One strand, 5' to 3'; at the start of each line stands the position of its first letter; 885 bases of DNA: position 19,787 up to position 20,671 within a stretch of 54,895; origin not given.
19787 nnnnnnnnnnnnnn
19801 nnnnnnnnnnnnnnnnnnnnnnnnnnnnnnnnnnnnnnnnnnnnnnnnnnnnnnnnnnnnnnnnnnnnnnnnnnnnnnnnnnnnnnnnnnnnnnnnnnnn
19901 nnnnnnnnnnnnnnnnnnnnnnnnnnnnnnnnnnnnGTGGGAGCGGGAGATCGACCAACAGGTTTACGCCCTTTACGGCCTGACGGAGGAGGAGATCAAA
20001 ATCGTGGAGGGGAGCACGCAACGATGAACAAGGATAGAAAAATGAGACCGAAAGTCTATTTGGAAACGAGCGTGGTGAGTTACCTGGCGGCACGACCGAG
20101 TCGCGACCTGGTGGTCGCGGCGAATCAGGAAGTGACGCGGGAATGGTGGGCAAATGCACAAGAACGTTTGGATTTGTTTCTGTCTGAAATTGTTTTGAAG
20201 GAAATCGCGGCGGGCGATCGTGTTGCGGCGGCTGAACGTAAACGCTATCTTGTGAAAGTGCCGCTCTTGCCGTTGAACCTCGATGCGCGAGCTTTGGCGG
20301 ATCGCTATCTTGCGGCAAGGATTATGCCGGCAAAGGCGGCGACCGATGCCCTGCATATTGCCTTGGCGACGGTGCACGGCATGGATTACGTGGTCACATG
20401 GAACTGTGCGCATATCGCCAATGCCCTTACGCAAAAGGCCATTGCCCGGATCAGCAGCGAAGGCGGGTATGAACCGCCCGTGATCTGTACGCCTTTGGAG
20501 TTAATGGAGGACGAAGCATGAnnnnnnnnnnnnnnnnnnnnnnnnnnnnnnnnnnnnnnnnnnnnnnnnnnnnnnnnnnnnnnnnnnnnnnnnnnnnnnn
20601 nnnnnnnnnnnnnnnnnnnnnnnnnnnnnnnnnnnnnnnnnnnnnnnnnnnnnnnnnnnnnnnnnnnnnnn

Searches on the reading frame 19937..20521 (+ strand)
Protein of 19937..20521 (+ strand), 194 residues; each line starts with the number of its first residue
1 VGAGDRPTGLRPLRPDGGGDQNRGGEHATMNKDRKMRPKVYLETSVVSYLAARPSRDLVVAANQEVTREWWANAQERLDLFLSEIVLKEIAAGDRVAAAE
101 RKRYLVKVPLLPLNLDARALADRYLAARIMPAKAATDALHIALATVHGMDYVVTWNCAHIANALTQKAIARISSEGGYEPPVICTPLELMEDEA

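Call 4: search_protein_families(library=pfam, proteins=[window:19937-20521:+], max_evalue=0.01)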
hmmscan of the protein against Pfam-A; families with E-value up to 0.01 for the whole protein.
window:19937-20521:+ (194 aa): 1 family
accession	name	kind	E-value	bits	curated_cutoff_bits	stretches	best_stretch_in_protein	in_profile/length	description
PF01850.27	PIN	-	1.7e-05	25.8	23.6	1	41-154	2-109/120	PIN domain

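Call 7: search_protein_families(library=padloc, proteins=[window:19937-20521:+], max_evalue=0.001)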
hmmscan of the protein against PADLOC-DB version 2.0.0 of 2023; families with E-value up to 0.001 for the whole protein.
window:19937-20521:+ (194 aa): 0 families

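Call 43: search_protein_families(library=ncbifam, proteins=[window:19937-20521:+], max_evalue=0.00001)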
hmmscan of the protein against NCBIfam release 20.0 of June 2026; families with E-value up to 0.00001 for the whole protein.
window:19937-20521:+ (194 aa): 0 families
